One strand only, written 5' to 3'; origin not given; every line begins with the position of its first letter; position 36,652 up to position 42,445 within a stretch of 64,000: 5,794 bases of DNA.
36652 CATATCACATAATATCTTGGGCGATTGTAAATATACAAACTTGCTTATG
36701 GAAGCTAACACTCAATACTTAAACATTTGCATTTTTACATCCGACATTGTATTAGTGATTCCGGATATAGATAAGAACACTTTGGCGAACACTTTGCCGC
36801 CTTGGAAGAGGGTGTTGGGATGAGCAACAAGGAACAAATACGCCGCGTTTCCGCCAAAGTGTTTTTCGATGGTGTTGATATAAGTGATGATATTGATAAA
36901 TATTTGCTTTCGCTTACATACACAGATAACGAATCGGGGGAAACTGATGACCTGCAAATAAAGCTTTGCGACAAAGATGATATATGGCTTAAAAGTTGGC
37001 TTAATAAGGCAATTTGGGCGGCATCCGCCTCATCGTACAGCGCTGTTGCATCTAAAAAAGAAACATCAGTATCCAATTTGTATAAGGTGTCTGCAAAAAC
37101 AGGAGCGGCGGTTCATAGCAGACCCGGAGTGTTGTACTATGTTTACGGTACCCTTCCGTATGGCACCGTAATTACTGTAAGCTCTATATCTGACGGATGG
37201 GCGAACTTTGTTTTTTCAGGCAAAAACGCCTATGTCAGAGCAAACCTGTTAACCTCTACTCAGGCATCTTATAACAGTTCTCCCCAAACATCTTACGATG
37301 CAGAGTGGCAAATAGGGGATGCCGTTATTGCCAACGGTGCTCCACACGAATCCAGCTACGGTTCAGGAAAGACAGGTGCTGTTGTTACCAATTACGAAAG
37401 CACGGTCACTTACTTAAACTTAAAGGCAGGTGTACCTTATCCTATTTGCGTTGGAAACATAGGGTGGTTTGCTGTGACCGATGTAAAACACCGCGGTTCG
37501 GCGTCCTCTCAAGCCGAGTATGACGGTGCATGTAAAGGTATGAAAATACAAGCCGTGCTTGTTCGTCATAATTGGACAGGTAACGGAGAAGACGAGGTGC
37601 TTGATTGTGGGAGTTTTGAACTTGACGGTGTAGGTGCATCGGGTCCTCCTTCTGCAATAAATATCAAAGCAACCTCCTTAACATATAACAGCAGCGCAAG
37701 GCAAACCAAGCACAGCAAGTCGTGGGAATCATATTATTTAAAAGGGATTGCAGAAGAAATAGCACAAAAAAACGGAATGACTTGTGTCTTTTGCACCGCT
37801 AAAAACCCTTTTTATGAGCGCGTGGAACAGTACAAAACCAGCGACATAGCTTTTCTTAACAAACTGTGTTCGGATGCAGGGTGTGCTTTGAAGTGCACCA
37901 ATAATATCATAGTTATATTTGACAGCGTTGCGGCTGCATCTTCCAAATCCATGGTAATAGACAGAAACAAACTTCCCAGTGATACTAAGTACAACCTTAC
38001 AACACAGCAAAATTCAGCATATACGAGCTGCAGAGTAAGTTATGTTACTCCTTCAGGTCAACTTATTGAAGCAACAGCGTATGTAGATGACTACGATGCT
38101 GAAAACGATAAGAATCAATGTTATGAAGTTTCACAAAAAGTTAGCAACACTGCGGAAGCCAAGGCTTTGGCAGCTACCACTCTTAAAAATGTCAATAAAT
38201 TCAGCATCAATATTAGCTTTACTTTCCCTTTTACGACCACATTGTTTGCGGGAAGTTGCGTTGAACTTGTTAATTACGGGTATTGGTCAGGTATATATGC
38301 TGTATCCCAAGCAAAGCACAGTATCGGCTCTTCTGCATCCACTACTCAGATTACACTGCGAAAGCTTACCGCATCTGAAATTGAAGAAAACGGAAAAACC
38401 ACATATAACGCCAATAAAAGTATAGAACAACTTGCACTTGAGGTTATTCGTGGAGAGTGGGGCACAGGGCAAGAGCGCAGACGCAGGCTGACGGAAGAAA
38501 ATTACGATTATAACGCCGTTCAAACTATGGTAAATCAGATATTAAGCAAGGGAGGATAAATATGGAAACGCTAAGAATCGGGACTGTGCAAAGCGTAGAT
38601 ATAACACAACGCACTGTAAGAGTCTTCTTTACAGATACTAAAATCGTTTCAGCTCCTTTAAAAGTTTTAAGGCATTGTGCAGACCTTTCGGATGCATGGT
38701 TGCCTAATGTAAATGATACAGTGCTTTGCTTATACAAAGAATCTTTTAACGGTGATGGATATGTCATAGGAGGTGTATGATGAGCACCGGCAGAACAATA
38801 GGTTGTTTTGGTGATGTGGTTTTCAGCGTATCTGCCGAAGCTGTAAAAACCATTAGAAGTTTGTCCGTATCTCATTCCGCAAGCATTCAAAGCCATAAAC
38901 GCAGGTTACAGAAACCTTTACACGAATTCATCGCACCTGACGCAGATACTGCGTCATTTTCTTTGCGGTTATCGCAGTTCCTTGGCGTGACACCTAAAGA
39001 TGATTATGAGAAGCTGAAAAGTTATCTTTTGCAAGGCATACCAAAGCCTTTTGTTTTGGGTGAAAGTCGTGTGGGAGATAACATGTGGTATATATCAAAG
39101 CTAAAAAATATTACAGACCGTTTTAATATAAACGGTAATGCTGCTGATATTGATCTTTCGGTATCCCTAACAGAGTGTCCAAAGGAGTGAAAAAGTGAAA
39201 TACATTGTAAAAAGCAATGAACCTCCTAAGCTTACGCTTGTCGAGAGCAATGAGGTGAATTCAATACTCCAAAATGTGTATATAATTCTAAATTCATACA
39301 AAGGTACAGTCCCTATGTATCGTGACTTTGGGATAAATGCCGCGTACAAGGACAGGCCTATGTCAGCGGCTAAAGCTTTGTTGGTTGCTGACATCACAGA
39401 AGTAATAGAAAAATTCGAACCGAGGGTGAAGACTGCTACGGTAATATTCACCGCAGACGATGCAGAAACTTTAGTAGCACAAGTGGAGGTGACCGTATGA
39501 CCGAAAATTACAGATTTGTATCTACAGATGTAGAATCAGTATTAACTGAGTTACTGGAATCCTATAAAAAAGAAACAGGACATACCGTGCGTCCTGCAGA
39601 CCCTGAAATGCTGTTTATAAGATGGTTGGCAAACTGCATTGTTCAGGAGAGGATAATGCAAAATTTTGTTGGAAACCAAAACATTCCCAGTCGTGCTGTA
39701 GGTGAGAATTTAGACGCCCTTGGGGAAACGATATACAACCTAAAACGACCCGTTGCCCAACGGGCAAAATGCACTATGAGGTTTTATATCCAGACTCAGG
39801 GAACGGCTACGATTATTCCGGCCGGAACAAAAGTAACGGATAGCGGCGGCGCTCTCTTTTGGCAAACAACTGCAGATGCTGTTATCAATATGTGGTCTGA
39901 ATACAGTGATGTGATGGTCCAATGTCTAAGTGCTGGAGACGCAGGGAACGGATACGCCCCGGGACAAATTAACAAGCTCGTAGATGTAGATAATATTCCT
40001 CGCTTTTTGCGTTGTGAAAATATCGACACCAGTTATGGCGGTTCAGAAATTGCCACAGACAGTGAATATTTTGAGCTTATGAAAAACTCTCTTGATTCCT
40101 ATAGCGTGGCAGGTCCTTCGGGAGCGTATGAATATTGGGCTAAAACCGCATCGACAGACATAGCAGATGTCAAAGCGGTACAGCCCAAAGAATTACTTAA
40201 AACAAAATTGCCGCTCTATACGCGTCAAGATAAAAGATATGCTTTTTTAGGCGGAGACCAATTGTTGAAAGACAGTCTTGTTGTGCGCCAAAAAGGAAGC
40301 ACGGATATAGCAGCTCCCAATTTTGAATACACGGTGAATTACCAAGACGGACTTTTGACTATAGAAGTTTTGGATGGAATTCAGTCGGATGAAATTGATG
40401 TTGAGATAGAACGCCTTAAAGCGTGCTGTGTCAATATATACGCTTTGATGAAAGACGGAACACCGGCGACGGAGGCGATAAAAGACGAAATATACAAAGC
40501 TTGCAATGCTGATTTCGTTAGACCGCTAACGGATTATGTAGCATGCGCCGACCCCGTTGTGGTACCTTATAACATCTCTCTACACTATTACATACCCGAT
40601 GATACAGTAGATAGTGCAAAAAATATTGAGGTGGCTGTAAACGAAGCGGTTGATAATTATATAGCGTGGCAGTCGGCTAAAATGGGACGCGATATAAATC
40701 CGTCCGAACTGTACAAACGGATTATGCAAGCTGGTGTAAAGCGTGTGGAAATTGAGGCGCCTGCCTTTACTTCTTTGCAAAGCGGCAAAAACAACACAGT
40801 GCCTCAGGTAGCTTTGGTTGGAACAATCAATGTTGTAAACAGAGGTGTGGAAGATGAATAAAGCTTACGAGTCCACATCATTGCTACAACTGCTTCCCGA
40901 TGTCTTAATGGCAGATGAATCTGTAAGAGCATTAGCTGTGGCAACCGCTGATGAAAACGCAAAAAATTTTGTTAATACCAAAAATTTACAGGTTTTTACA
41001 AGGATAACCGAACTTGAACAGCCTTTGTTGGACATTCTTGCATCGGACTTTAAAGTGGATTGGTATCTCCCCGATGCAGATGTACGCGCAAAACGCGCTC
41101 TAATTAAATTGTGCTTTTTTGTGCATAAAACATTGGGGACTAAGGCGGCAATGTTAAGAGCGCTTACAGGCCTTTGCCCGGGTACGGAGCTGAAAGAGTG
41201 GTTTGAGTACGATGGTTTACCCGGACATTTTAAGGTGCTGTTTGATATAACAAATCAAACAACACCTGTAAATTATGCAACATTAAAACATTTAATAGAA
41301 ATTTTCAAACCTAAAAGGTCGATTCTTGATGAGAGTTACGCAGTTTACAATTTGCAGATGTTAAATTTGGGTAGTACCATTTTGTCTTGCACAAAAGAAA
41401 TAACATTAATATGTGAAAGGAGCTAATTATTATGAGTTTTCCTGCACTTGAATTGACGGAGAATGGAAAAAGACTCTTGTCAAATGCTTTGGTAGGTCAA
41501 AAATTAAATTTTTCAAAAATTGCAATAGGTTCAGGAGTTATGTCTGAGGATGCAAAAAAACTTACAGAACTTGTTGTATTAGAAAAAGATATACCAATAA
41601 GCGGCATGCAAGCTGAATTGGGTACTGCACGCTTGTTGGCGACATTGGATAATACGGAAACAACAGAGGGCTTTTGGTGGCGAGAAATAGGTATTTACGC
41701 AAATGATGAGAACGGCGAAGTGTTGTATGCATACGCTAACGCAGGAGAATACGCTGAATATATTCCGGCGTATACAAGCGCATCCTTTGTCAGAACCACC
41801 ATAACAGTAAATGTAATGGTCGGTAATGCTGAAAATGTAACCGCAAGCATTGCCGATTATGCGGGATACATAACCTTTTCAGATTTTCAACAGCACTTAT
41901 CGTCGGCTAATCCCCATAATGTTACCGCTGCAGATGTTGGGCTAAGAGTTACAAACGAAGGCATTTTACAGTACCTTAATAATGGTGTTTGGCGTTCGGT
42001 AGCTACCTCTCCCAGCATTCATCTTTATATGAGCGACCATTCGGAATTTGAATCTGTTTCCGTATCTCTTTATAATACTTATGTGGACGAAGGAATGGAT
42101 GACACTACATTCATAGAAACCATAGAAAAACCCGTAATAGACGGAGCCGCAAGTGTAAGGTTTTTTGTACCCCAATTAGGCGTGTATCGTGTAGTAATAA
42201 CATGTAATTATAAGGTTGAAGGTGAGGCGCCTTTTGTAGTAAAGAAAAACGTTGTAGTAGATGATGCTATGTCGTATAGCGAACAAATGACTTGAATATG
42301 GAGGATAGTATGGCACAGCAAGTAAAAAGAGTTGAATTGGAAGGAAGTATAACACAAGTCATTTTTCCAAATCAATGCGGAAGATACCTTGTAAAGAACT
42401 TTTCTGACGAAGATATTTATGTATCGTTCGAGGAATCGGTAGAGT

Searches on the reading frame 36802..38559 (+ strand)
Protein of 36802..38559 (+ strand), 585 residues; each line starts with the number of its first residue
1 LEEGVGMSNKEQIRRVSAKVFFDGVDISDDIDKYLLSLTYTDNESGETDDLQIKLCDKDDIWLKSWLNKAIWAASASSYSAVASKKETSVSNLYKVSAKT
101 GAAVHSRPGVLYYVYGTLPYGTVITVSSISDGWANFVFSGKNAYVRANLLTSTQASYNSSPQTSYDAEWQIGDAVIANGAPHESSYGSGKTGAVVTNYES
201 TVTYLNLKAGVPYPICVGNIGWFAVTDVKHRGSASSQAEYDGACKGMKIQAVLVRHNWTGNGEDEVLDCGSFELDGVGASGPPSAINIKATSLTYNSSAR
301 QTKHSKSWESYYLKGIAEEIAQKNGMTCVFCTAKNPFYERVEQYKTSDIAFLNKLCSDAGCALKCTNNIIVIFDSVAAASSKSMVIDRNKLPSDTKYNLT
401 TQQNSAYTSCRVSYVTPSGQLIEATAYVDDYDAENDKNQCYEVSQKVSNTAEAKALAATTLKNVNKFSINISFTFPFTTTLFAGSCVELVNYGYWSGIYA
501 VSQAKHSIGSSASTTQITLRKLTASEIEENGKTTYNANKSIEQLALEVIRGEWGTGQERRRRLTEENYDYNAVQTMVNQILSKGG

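Call 29: search_protein_families(library=phrogs, proteins=[window:36802-38559:+], max_evalue=0.00001)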
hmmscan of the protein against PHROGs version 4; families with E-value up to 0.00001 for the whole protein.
window:36802-38559:+ (585 aa): 6 families
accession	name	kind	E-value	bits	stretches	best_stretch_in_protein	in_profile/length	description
phrog_52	-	tail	3.1e-66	225.6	2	263-539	256-531/677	tail protein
phrog_4456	-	unknown function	9.5e-16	58.7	1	11-62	14-65/126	-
phrog_7698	-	lysis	2.4e-15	58.1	1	530-581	263-314/316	endolysin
phrog_20686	-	unknown function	2.1e-13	51.6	1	434-535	15-120/135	-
phrog_16241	-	lysis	1.3e-10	42.2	1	532-579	241-288/290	endolysin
phrog_3861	-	lysis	1.2e-06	28.8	1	528-583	186-237/455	amidase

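Call 32: search_protein_families(library=pfam, proteins=[window:36802-38559:+], max_evalue=0.001)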
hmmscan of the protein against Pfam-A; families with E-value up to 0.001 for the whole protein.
window:36802-38559:+ (585 aa): 2 families
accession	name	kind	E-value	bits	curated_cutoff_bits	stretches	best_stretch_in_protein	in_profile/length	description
PF08230.16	CW_7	-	6.7e-17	61.4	25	1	542-581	1-40/40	CW_7 repeat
PF05954.17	Phage_GPD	-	6.8e-06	25.9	30.1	1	300-492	76-282/305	Phage tail baseplate hub (GPD)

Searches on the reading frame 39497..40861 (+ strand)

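Call 29: search_protein_families(library=phrogs, proteins=[window:39497-40861:+], max_evalue=0.00001)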
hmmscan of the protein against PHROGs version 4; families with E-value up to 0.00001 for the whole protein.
window:39497-40861:+ (454 aa): 3 families
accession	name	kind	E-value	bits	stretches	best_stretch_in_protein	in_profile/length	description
phrog_6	-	tail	1.8e-67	229.2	1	7-452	67-409/548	baseplate wedge subunit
phrog_4226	-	tail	4.3e-24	86.1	2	301-425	83-205/228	baseplate protein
phrog_21670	-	unknown function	1.3e-10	42.1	1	4-146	5-146/152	-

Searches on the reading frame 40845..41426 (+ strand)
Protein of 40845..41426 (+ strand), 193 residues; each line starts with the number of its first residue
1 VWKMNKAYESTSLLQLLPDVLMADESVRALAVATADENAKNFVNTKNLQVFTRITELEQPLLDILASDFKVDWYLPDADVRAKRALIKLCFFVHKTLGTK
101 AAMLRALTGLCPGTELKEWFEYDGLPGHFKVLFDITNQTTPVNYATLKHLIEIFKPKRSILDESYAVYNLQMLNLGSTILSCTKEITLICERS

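Call 30: search_protein_families(library=phrogs, proteins=[window:40845-41426:+], max_evalue=0.001)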
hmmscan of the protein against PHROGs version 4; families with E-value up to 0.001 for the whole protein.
window:40845-41426:+ (193 aa): 4 families
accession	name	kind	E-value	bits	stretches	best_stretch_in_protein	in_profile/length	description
phrog_48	-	tail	1.7e-31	110.8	1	3-174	3-171/478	tail protein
phrog_14404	-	tail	7.2e-29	102.1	1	10-169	6-164/363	baseplate protein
phrog_5726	-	tail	6.1e-14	53.4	1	15-183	6-177/249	tail protein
phrog_29945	-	unknown function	6.9e-09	36.4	1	58-138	134-214/369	-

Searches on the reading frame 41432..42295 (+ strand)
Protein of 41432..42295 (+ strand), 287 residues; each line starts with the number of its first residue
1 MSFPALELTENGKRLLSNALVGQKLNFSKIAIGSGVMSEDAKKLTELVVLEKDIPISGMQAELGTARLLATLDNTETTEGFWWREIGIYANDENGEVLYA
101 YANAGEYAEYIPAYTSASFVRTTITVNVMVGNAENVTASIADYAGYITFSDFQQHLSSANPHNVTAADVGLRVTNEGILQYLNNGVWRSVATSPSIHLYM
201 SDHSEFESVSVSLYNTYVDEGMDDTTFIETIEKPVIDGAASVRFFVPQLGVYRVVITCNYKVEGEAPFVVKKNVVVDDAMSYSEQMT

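Call 30: search_protein_families(library=phrogs, proteins=[window:41432-42295:+], max_evalue=0.001)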
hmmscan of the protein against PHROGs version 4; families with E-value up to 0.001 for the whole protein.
window:41432-42295:+ (287 aa): 18 families
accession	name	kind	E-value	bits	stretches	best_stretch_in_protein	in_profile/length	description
phrog_7037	-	tail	2.1e-36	127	1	1-159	3-165/480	tail fiber protein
phrog_38337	-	unknown function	2.6e-30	106.6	1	6-175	11-185/622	-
phrog_23632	-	unknown function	7.1e-27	95.6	1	1-154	2-156/330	-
phrog_19961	-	tail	6.2e-19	69.2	1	2-140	3-144/480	tail fiber protein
phrog_30004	-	unknown function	1.1e-14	55.2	1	9-199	15-210/363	-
phrog_6162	-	tail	8.9e-11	41.4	1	8-158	14-163/1060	tail fiber protein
phrog_25620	-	tail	1.1e-09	39.1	1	23-137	25-140/348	tail collar fiber protein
phrog_4618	-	tail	2.5e-09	37.4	1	7-155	8-155/413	tail collar fiber protein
phrog_6202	-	tail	3.6e-09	37.3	1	8-140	9-140/636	tail fiber protein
phrog_12519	-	unknown function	9.6e-09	35.2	1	40-146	46-157/716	-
phrog_327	-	tail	4.7e-08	33.8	1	8-140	12-143/618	tail protein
phrog_1780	-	tail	7.2e-08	32.5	1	8-140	10-140/855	tail collar fiber protein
phrog_295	-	tail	9.1e-07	29.1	1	8-142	170-303/794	tail fiber protein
phrog_988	-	tail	1.8e-06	28.6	1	8-140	10-141/574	tail protein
phrog_5302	-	tail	1.7e-05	24.6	1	24-139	12-123/548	tail protein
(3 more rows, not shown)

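Call 32: search_protein_families(library=pfam, proteins=[window:41432-42295:+], max_evalue=0.001)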
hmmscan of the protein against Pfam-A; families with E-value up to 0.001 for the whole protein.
window:41432-42295:+ (287 aa): 1 family
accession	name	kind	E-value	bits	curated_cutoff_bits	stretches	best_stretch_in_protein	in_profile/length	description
PF12571.13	Phage_tail_fib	-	3.2e-07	30.9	23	1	8-140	9-140/150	Phage tail-collar fibre protein, N-terminal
